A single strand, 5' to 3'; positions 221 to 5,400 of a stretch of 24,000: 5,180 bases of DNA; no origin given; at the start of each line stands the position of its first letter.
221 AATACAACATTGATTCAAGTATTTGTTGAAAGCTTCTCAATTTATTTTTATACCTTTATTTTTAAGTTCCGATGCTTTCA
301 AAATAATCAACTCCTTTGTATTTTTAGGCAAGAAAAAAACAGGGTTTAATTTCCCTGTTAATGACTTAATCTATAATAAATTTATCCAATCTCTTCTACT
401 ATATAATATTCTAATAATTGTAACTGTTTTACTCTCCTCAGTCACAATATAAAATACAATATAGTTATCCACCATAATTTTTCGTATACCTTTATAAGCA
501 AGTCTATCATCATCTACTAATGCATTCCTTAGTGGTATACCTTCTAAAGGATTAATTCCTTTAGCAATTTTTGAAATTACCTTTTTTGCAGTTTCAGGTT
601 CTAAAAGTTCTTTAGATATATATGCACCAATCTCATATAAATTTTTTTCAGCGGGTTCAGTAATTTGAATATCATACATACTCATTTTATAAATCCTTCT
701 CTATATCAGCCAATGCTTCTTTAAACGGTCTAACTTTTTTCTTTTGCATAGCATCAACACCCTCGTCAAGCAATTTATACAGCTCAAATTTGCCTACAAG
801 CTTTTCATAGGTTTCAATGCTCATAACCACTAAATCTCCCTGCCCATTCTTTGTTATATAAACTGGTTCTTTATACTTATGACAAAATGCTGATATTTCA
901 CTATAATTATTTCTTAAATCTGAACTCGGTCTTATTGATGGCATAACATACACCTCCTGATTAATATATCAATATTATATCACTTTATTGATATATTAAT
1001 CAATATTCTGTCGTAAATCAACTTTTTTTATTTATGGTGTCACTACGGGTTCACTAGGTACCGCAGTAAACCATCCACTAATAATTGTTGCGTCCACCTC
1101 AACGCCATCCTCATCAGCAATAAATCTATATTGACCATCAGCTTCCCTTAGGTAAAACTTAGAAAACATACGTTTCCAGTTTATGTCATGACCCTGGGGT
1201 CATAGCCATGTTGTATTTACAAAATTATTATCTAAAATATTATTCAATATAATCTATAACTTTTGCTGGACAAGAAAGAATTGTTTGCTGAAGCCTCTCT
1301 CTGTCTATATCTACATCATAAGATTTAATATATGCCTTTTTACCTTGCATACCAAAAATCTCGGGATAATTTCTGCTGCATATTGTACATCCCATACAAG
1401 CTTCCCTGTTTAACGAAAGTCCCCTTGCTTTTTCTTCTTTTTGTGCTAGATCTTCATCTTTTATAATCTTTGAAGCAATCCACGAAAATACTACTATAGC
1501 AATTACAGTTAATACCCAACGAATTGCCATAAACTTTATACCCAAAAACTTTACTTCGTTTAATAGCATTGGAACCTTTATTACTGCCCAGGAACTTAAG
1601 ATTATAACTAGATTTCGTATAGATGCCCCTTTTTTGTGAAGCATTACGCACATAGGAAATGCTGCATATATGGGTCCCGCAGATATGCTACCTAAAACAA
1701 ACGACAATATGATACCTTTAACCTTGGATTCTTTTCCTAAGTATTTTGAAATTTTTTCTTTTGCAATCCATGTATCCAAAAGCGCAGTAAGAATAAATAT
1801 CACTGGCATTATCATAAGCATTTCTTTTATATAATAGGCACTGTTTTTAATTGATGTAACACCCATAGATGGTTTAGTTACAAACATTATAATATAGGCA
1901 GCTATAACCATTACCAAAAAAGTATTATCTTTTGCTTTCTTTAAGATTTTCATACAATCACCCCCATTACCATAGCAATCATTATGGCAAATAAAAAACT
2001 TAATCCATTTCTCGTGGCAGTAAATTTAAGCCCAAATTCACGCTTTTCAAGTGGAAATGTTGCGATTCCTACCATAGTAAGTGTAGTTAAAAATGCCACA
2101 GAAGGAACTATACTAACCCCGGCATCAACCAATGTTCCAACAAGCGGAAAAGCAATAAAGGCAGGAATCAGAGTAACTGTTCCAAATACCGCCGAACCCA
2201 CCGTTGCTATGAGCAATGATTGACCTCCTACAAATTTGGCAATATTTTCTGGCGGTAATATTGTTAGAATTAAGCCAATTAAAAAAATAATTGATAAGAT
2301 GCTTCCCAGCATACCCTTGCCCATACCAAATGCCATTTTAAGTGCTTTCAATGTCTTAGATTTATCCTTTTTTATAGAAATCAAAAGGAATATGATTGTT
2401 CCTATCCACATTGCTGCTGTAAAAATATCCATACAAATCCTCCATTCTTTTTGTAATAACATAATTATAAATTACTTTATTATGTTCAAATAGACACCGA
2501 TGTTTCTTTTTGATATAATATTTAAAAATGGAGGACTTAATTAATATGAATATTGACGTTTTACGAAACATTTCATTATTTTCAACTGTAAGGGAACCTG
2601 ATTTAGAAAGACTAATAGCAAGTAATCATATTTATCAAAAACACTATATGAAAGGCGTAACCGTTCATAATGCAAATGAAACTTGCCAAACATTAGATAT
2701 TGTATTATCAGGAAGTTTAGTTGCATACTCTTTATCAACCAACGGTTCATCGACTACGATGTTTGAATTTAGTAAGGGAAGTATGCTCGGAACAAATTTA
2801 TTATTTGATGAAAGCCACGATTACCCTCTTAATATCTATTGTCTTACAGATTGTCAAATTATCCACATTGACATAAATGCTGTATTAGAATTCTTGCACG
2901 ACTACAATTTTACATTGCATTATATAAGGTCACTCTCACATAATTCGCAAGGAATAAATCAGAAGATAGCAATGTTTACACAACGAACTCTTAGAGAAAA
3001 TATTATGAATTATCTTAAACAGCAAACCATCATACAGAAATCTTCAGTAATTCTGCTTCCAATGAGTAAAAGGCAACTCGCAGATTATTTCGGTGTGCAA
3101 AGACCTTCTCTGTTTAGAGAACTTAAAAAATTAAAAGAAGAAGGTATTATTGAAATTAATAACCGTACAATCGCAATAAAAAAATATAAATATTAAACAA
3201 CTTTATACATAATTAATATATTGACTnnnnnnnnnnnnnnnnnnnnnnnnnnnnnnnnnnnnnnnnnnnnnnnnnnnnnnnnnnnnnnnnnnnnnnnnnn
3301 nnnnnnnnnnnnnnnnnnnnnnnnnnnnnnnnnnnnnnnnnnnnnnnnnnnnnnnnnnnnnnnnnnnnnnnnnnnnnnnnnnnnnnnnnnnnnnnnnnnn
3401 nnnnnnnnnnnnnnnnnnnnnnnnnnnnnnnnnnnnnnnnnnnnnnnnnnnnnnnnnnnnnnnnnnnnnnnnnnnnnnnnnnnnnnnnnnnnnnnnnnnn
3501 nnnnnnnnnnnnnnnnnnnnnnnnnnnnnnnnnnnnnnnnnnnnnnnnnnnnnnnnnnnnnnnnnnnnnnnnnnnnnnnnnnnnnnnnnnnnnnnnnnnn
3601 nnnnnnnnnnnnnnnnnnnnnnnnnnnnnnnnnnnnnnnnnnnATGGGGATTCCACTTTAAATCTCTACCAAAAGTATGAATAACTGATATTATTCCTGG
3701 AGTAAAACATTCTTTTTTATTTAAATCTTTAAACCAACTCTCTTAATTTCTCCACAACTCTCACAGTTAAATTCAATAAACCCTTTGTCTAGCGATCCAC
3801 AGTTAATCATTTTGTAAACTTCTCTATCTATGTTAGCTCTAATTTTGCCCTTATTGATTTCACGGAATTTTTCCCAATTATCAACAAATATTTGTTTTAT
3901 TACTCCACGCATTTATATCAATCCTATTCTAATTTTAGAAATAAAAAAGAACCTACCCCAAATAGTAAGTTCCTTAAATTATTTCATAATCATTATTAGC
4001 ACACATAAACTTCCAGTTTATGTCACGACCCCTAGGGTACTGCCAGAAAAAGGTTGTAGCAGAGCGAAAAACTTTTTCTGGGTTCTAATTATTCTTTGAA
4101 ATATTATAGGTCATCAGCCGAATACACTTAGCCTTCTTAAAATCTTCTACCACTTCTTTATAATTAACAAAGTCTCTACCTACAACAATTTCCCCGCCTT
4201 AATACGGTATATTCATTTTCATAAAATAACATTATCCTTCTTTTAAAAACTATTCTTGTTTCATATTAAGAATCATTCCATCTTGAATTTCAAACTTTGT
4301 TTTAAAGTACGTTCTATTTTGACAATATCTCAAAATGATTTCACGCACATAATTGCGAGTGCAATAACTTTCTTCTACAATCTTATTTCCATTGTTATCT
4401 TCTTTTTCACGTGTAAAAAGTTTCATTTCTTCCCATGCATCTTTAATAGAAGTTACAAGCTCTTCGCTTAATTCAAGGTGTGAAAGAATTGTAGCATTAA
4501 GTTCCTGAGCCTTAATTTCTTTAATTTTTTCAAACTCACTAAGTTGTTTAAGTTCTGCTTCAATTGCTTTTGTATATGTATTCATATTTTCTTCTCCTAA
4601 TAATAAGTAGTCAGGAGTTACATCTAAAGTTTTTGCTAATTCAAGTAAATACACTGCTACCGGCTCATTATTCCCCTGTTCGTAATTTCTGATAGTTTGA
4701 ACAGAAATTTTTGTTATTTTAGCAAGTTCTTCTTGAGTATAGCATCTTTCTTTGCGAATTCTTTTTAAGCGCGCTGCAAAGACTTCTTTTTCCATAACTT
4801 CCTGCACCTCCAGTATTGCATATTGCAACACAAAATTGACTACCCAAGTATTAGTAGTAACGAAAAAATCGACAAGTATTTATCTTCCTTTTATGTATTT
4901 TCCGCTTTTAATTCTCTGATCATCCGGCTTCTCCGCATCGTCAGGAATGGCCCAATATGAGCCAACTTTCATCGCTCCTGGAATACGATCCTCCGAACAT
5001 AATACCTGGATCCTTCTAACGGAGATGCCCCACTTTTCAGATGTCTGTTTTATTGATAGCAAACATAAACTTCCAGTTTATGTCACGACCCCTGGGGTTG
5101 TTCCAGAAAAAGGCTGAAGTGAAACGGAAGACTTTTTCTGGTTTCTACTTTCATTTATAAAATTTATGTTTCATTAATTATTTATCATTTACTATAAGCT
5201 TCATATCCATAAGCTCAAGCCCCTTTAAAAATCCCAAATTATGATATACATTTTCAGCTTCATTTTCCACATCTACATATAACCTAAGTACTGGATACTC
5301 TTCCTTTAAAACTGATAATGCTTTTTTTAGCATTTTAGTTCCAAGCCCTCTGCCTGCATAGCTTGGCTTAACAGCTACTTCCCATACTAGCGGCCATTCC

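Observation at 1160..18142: Six same-orientation copies of an ~87-bp TA-flanked, hairpin-rich miniature element separate nearly every gene module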

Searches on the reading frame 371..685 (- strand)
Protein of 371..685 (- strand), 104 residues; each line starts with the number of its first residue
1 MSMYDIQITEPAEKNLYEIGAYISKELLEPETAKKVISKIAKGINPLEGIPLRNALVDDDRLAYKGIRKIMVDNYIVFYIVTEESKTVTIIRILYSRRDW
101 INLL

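Call 8: search_protein_families(library=pfam, proteins=[window:371-685:-], max_evalue=0.01)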
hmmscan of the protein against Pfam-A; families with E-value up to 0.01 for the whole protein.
window:371-685:- (104 aa): 1 family
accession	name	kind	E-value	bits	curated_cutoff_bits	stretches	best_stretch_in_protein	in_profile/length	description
PF05016.21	ParE_toxin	-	8.2e-14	52.4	23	1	6-100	1-89/89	ParE toxin of type II toxin-antitoxin system, parDE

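Call 19: find_encoding_contigs(protein=window:371-685:-, flank=10000, max_places=4)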
Protein window:371-685:- (104 aa): 5 contigs read that carry it; 4 places shown.
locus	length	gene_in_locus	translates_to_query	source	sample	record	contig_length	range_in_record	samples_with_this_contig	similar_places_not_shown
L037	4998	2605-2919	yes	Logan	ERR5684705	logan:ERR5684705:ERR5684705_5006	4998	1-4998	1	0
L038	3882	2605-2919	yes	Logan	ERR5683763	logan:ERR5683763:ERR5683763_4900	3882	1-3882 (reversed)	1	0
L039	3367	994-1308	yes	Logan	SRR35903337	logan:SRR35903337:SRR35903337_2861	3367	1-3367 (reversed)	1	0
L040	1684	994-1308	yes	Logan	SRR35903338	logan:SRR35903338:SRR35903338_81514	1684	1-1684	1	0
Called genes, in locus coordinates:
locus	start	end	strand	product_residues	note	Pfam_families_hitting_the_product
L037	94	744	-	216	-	PF00027:cNMP_binding, PF13545:HTH_Crp_2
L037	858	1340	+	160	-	PF03773:ArsP_1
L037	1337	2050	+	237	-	PF03773:ArsP_1, PF13370:Fer4_13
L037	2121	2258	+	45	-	-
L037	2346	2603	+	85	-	PF02604:PhdYeFM_antitox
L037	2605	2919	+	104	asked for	PF05016:ParE_toxin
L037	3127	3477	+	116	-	-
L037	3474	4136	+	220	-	PF03403:PAF-AH_p_II (weak)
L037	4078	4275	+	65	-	-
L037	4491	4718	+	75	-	-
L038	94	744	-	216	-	PF00027:cNMP_binding, PF13545:HTH_Crp_2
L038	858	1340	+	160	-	PF03773:ArsP_1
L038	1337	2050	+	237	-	PF03773:ArsP_1, PF13370:Fer4_13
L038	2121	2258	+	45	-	-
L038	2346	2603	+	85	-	PF02604:PhdYeFM_antitox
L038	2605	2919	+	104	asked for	PF05016:ParE_toxin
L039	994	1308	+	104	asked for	PF05016:ParE_toxin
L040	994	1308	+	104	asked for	PF05016:ParE_toxin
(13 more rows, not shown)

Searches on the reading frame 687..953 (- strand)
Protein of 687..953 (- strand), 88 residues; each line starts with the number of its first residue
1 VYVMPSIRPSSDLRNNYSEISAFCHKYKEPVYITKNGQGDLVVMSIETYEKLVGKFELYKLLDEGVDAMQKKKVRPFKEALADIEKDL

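Call 8: search_protein_families(library=pfam, proteins=[window:687-953:-], max_evalue=0.01)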
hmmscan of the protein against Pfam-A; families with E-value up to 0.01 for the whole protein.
window:687-953:- (88 aa): 1 family
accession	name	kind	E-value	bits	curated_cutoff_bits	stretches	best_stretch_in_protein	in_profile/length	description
PF02604.26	PhdYeFM_antitox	-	3.9e-13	49.4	29.8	1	7-71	3-67/74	Antitoxin Phd_YefM, type II toxin-antitoxin system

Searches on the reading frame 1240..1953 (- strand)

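Call 8: search_protein_families(library=pfam, proteins=[window:1240-1953:-], max_evalue=0.01)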
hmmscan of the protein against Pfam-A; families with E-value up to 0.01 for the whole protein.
window:1240-1953:- (237 aa): 4 families
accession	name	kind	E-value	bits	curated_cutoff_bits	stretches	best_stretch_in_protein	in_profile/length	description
PF03773.19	ArsP_1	-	2.8e-16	60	32.3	1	40-177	11-148/294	Predicted permease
PF13370.11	Fer4_13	-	1.2e-07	32.7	24.5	1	182-233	2-56/58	4Fe-4S single cluster domain of Ferredoxin I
PF13459.11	Fer4_15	-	0.00022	22.3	22.4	1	181-233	3-64/66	4Fe-4S single cluster domain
PF06902.16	Fer4_19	-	0.0099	16.3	24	0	180-230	9-56/64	Divergent 4Fe-4S mono-cluster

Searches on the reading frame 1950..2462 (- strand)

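Call 8: search_protein_families(library=pfam, proteins=[window:1950-2462:-], max_evalue=0.01)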
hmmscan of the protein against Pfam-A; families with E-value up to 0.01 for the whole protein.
window:1950-2462:- (170 aa): 1 family
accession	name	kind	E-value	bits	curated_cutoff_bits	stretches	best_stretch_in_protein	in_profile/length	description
PF03773.19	ArsP_1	-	5e-08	32.9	32.3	1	51-169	16-134/294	Predicted permease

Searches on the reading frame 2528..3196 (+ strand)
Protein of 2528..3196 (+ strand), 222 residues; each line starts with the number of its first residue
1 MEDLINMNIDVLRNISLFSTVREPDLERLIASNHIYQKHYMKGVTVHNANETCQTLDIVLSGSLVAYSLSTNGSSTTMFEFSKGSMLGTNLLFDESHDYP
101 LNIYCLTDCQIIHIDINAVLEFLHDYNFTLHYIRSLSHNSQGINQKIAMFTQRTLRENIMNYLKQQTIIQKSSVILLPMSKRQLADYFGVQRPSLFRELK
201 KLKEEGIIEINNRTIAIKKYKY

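Call 8: search_protein_families(library=pfam, proteins=[window:2528-3196:+], max_evalue=0.01)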
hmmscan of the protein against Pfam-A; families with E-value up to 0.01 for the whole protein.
window:2528-3196:+ (222 aa): 6 families
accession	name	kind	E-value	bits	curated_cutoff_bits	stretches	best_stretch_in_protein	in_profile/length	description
PF00027.35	cNMP_binding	-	5.6e-12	45.9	27.5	1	38-125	2-88/89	Cyclic nucleotide-binding domain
PF13545.12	HTH_Crp_2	-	1.6e-11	44.4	27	1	173-219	17-63/70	Crp-like helix-turn-helix domain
PF00392.27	GntR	-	0.00062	19.8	27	1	167-213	12-59/64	Bacterial regulatory proteins, gntR family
PF12802.13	MarR_2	-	0.0032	18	27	1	179-209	21-51/61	MarR family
PF01022.26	HTH_5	-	0.0035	17.6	22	1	179-209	16-46/47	Bacterial regulatory protein, arsR family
PF21715.3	CggR_N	-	0.006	16.7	30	0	178-217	17-56/71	CggR N-terminal DNA binding domain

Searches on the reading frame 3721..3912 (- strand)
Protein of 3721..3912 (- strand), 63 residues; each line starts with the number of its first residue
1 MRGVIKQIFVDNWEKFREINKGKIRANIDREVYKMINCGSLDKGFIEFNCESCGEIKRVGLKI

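Call 87: search_protein_families(library=pfam, proteins=[window:3721-3912:-], max_evalue=0.01)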
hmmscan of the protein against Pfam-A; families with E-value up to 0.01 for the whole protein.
window:3721-3912:- (63 aa): 1 family
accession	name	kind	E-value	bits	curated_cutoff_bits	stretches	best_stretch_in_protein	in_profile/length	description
PF14319.11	Zn_Tnp_IS91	-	4.2e-07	30.3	26.3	1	8-59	1-50/90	Transposase zinc-binding domain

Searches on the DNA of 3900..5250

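Call 79: search_rna_families(source=window, start=3900, end=5250, threshold=evalue, max_evalue=5)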
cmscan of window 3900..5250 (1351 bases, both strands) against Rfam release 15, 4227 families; matches with E-value up to 5: 2.
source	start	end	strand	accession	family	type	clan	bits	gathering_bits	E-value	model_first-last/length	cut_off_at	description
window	3933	3990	-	RF02362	Yfr10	Gene; sRNA;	-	23.7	43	0.87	1-78/78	no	Cyanobacterial functional RNA 10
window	4051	4076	+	RF02931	Bacilli-1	Gene; sRNA;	-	16.2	55.6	1.6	1-65/65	no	Bacilli-1 RNA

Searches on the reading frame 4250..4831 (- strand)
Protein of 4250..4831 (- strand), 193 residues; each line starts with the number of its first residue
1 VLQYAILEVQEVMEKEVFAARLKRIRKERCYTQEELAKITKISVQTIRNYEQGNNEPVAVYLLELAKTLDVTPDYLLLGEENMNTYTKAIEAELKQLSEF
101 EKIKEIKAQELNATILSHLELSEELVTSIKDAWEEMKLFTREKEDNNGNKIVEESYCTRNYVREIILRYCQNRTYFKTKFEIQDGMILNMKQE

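Call 8: search_protein_families(library=pfam, proteins=[window:4250-4831:-], max_evalue=0.01)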
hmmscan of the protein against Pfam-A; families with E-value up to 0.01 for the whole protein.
window:4250-4831:- (193 aa): 9 families
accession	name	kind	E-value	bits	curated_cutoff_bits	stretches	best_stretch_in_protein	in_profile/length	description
PF01381.28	HTH_3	-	3.7e-12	46.5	23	1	22-76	1-55/55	Helix-turn-helix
PF12844.13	HTH_19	-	8.4e-11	42.1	30.2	1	20-80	2-62/64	Helix-turn-helix domain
PF13560.12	HTH_31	-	5.7e-08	33.4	27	1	18-74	2-59/64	Helix-turn-helix domain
PF13443.12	HTH_26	-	7.5e-06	26.5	22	1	21-74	1-55/63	Cro/C1-type HTH DNA-binding domain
PF00376.29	MerR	-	1.8e-05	24.9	28.2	1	35-52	4-21/38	MerR family regulatory protein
PF13413.12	HTH_25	-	0.00056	20.1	24.6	1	21-54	1-34/62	Helix-turn-helix domain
PF15731.11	MqsA_antitoxin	-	0.00078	20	30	1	12-76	64-127/131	Antitoxin component of bacterial toxin-antitoxin system, MqsA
PF08279.18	HTH_11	-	0.008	16.5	25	0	31-50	16-35/55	HTH domain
PF16677.11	GP3_package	-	0.0082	16.7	29.4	0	24-66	27-68/105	DNA-packaging protein gp3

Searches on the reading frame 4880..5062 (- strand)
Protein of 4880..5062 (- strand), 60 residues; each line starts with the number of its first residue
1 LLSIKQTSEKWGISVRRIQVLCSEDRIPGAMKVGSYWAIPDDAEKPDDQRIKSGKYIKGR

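Call 87: search_protein_families(library=pfam, proteins=[window:4880-5062:-], max_evalue=0.01)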
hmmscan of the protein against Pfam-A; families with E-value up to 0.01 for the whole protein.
window:4880-5062:- (60 aa): 1 family
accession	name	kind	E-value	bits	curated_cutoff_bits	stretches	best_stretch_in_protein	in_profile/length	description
PF12728.13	HTH_17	-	7.4e-05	23.4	27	1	1-40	1-39/51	Helix-turn-helix domain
